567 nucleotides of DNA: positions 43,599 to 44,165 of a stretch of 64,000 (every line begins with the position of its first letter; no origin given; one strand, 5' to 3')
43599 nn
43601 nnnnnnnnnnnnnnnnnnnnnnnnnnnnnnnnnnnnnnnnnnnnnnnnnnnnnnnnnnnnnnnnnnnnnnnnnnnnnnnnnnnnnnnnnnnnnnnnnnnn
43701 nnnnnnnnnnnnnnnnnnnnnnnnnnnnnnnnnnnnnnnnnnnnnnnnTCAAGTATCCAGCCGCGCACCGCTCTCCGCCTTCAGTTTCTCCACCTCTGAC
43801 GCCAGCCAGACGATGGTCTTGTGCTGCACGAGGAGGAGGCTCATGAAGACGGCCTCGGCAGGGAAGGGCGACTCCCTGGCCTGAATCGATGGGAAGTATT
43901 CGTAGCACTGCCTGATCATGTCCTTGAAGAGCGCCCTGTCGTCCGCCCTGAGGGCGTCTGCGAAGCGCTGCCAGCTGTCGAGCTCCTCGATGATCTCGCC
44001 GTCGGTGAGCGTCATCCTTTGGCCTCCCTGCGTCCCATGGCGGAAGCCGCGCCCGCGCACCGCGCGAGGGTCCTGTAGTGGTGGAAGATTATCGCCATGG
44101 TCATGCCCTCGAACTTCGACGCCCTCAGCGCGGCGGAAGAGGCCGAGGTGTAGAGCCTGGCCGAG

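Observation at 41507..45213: Tightly overlapped four-gene operon: P-loop-less RecA-like protein, two paralogous ~88-aa proteins, and a family-B polymerase with degenerate motifs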

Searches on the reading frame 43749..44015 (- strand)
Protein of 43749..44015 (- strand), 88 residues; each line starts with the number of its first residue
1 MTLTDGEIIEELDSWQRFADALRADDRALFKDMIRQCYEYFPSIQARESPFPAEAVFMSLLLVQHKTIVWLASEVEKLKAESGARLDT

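Call 4: search_protein_families(library=pfam, proteins=[window:43749-44015:-], max_evalue=1)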
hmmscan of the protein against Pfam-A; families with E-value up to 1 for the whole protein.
window:43749-44015:- (88 aa): 0 families

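Call 5: search_protein_families(library=ncbifam, proteins=[window:43749-44015:-], max_evalue=1)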
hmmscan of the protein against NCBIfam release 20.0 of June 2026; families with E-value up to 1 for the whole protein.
window:43749-44015:- (88 aa): 1 family
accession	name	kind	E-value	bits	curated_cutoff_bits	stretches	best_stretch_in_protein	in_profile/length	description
NF009543.0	PRK12921.1-5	equivalog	0.12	11.5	339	1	2-58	19-74/305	oxidoreductase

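Call 7: find_homologous_proteins(query=window:43749-44015:-, max_evalue=0.001)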
Query window:43749-44015:- (88 aa): 248 proteins with E <= 0.001 among 250 candidates; the best 120 are listed.
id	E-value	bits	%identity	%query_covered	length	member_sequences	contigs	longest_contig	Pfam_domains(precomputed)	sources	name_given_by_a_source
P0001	1.4e-50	186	100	100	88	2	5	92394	PF26485.1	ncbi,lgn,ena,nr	ncbi:MAG: hypothetical protein JRN08_07780 [Nitrososphaerota archaeon]|nr:hypothetical protein [Nitr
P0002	1.0e-47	177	94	100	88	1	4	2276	PF26485.1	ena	-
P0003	1.4e-47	177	93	100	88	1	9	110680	PF26485.1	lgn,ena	-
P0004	5.5e-47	175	92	100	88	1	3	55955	PF26485.1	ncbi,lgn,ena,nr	ncbi:MAG TPA: hypothetical protein VJR06_03340 [Nitrososphaerales archaeon]|nr:hypothetical protein 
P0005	9.6e-47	174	93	100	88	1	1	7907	PF26485.1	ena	-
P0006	2.8e-46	172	92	100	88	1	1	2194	PF26485.1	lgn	-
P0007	3.9e-46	172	91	100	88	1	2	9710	PF26485.1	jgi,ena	-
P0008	4.3e-45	169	88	100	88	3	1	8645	PF26485.1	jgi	jgi:hypothetical protein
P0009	7.5e-45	168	89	100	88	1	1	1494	PF26485.1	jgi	jgi:hypothetical protein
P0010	8.8e-45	168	91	100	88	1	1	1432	PF26485.1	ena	-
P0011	1.0e-44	167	87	99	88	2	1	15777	PF26485.1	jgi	jgi:hypothetical protein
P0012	1.1e-44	167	89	100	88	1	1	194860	PF26485.1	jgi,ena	jgi:hypothetical protein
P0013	2.3e-44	166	86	100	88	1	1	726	PF26485.1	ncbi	-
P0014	4.3e-44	166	89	100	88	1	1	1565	PF26485.1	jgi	jgi:hypothetical protein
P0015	5.7e-44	165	86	100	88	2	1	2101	PF26485.1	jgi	jgi:hypothetical protein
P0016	6.0e-44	165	86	100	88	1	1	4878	PF26485.1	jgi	jgi:hypothetical protein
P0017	8.4e-44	165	87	99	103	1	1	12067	PF26485.1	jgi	jgi:hypothetical protein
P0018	1.0e-43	164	85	100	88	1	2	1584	PF26485.1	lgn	-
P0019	1.1e-43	164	86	100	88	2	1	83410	PF26485.1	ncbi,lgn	-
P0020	2.3e-43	163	86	100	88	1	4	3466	PF26485.1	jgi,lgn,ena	jgi:hypothetical protein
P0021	2.7e-43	163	86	100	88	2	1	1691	PF26485.1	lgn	-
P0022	4.0e-43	162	85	99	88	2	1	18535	PF26485.1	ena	-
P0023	4.9e-43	162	82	100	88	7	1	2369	PF26485.1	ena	-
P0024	6.1e-43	162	86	100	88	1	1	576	PF26485.1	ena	-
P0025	8.0e-43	161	85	100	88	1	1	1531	PF26485.1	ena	-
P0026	8.1e-43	161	85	100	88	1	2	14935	PF26485.1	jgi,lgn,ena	jgi:hypothetical protein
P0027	8.9e-43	161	85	100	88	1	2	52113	PF26485.1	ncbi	-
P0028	9.5e-43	161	84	100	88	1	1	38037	PF26485.1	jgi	jgi:hypothetical protein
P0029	1.0e-42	161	84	100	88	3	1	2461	PF26485.1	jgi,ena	-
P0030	1.0e-42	161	82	100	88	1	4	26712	PF26485.1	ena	-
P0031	1.1e-42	161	83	100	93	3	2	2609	PF26485.1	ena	-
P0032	1.2e-42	161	85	100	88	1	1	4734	PF26485.1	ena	-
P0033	1.2e-42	161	82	100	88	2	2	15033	PF26485.1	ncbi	-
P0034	1.5e-42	161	84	100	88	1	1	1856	PF26485.1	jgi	jgi:hypothetical protein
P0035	3.0e-42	160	83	100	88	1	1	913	PF26485.1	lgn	-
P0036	3.0e-42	160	83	100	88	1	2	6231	PF26485.1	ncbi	-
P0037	3.1e-42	160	83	100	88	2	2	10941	PF26485.1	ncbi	-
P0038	3.2e-42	160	84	100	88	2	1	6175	PF26485.1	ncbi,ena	-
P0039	3.6e-42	159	84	100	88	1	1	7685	PF26485.1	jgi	jgi:hypothetical protein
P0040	3.8e-42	159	83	100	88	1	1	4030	PF26485.1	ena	-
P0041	5.4e-42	159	78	100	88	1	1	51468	PF26485.1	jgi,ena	jgi:hypothetical protein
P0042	6.1e-42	159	82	100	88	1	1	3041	PF26485.1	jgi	jgi:hypothetical protein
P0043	6.9e-42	158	82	100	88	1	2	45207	PF26485.1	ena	-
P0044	8.9e-42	158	82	100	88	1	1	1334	PF26485.1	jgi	-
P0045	9.1e-42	158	82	100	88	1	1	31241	PF26485.1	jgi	jgi:hypothetical protein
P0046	1.3e-41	158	83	100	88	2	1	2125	PF26485.1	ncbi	-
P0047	1.3e-41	158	82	99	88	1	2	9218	PF26485.1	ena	-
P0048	1.5e-41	157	84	99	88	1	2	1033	PF26485.1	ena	-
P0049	1.6e-41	157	83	100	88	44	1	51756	PF26485.1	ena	-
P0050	1.7e-41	157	84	99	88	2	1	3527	PF26485.1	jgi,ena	-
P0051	2.0e-41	157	83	99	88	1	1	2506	PF26485.1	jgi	jgi:hypothetical protein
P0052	2.1e-41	157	82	100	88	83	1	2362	PF26485.1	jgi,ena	jgi:hypothetical protein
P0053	2.2e-41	157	82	100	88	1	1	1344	PF26485.1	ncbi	-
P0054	2.2e-41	157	87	100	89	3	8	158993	PF26485.1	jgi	jgi:hypothetical protein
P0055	2.3e-41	157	84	100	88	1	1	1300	PF26485.1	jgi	jgi:hypothetical protein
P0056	2.3e-41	157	82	100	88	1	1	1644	PF26485.1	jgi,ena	-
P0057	2.6e-41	157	82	100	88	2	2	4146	PF26485.1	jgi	jgi:hypothetical protein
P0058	2.7e-41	157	82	99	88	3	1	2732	PF26485.1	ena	-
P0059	2.9e-41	157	84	100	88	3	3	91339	PF26485.1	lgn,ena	-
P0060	3.0e-41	156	82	100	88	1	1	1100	PF26485.1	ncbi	-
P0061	3.9e-41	156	81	100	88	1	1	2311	PF26485.1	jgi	jgi:hypothetical protein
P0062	4.1e-41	156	82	100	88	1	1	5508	PF26485.1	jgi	-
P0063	4.1e-41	156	81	100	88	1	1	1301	PF26485.1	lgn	-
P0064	4.8e-41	156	83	100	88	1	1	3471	PF26485.1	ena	-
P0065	4.9e-41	156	84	100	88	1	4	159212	PF26485.1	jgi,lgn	-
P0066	5.9e-41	156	82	100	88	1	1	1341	PF26485.1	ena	-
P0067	7.2e-41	155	81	100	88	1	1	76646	PF26485.1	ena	-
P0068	7.9e-41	155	82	100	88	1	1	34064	PF26485.1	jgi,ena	-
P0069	9.2e-41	155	81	100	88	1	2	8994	PF26485.1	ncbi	-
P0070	9.5e-41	155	82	100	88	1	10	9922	PF26485.1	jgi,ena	jgi:hypothetical protein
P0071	9.9e-41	155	85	93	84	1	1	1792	PF26485.1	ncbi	-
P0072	1.0e-40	155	81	100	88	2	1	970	PF26485.1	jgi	jgi:hypothetical protein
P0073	1.5e-40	154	83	100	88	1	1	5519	PF26485.1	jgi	jgi:hypothetical protein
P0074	1.5e-40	154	83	100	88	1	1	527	PF26485.1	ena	-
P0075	1.6e-40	154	83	99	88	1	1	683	PF26485.1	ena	-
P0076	1.7e-40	154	82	100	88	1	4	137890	PF26485.1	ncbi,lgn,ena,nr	ncbi:MAG TPA: hypothetical protein VLU91_08585 [Nitrososphaerales archaeon]|nr:hypothetical protein 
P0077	1.8e-40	154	80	99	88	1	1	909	PF26485.1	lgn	-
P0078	2.2e-40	154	81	100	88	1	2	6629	PF26485.1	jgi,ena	jgi:hypothetical protein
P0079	3.0e-40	153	80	100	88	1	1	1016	PF26485.1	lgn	-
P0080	3.5e-40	153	82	100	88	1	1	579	PF26485.1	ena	-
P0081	3.5e-40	153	81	100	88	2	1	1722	PF26485.1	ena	-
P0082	3.9e-40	153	78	99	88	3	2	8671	PF26485.1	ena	-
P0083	3.9e-40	153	80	99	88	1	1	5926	PF26485.1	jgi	-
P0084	4.0e-40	153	81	100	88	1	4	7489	PF26485.1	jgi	jgi:hypothetical protein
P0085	4.3e-40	153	81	100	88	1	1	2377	PF26485.1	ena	-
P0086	5.0e-40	153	81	100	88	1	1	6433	PF26485.1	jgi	jgi:hypothetical protein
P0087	5.0e-40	153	78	100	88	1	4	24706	PF26485.1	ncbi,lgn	-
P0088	5.7e-40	152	78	99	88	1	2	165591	PF26485.1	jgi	jgi:hypothetical protein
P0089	5.9e-40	152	80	100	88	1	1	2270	PF26485.1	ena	-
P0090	6.2e-40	152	80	100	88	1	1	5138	PF26485.1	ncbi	-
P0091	6.6e-40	152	81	100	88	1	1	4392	PF26485.1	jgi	-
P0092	7.4e-40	152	80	99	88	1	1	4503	PF26485.1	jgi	jgi:hypothetical protein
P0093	8.0e-40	152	78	100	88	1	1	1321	PF26485.1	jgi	jgi:hypothetical protein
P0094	8.2e-40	152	80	100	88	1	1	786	PF26485.1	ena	-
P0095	8.2e-40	152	78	100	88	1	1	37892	PF26485.1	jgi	jgi:hypothetical protein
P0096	8.7e-40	152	81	100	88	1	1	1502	PF26485.1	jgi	jgi:hypothetical protein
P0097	8.8e-40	152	81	100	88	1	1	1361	PF26485.1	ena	-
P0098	9.6e-40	152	80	100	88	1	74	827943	PF26485.1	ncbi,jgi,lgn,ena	ncbi:MAG: hypothetical protein ABSB53_08625 [Nitrososphaerales archaeon]|jgi:hypothetical protein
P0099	1.0e-39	152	80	100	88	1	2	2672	PF26485.1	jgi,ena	-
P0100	1.1e-39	152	80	100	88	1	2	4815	PF26485.1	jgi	jgi:hypothetical protein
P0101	1.1e-39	151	79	99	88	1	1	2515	PF26485.1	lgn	-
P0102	1.2e-39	151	80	100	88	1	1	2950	PF26485.1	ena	-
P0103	1.2e-39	151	82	100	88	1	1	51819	PF26485.1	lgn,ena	-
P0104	1.4e-39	151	81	98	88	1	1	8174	PF26485.1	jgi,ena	-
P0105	1.4e-39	151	80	100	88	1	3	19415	PF26485.1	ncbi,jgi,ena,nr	ncbi:MAG TPA: hypothetical protein VEB87_05860 [Nitrososphaerales archaeon]|nr:hypothetical protein 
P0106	1.5e-39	151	78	100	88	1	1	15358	PF26485.1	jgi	jgi:hypothetical protein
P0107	1.5e-39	151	80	100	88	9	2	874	PF26485.1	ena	-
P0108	1.6e-39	151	80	100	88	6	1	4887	PF26485.1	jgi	jgi:hypothetical protein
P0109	1.9e-39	151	79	98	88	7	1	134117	PF26485.1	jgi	jgi:hypothetical protein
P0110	2.0e-39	151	77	100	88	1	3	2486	PF26485.1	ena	-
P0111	2.9e-39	150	78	100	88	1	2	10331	PF26485.1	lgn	-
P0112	3.0e-39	150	79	99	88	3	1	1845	PF26485.1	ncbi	-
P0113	3.2e-39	150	80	100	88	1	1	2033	PF26485.1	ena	-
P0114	3.4e-39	150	81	100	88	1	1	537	PF26485.1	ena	-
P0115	4.0e-39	150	78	100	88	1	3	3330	PF26485.1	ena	-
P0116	4.0e-39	150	77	100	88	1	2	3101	PF26485.1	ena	-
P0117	4.0e-39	150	80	100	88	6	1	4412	PF26485.1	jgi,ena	-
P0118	4.3e-39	150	78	100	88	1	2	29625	PF26485.1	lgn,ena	-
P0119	4.6e-39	150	80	100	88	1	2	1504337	PF26485.1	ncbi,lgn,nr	ncbi:MAG: hypothetical protein HY247_05995 [archaeon]|nr:MAG: hypothetical protein HY247_05995 [arch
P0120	5.1e-39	149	77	100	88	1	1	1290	PF26485.1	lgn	-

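Call 20: find_encoding_contigs(protein=P0098, flank=6000, max_places=4)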
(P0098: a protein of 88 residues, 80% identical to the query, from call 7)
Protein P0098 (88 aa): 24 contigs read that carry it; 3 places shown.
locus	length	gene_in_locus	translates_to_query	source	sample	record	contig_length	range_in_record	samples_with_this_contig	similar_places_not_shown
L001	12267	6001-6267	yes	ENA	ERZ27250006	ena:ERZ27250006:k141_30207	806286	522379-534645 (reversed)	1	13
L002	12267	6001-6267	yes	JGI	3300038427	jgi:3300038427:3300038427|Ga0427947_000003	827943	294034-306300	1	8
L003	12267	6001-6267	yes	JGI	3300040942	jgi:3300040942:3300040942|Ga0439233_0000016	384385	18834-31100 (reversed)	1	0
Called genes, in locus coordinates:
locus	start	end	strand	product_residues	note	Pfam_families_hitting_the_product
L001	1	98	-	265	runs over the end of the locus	-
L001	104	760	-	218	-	-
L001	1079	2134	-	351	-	-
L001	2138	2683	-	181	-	-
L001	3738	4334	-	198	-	-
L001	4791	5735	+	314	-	PF08423:Rad51 (weak)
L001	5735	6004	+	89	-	PF26485:DUF8156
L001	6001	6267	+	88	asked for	PF26485:DUF8156 (weak)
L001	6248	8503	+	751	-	PF00136:DNA_pol_B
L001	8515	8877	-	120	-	PF01243:PNPOx_N, PF12900:Pyridox_ox_2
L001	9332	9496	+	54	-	-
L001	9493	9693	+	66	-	-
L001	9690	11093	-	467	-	PF01336:tRNA_anti-codon (faint)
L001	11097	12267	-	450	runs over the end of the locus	PF00202:Aminotran_3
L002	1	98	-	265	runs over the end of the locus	-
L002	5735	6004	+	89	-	PF26485:DUF8156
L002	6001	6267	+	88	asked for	PF26485:DUF8156 (weak)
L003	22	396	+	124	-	-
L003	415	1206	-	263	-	-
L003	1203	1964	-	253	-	PF01061:ABC2_membrane (weak)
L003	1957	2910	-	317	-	PF00005:ABC_tran, PF13732:DrrA1-3_C (weak)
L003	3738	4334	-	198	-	-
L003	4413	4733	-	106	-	-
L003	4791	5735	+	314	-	PF08423:Rad51 (weak)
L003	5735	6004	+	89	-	PF26485:DUF8156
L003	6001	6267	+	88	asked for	PF26485:DUF8156 (weak)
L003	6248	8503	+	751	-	PF03104:DNA_pol_B_exo1 (faint), PF00136:DNA_pol_B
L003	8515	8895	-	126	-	PF01243:PNPOx_N, PF12900:Pyridox_ox_2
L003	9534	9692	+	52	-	-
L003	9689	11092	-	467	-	PF01336:tRNA_anti-codon (faint)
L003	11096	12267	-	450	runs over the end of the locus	PF00202:Aminotran_3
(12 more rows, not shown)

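Call 74: search_protein_families(library=padloc, proteins=[window:43749-44015:-], max_evalue=0.01)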
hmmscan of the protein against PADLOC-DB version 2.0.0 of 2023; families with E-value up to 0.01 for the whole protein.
window:43749-44015:- (88 aa): 0 families

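Call 75: search_protein_families(library=phrogs, proteins=[window:43749-44015:-], max_evalue=0.01)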
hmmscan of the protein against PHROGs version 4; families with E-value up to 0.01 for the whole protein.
window:43749-44015:- (88 aa): 0 families
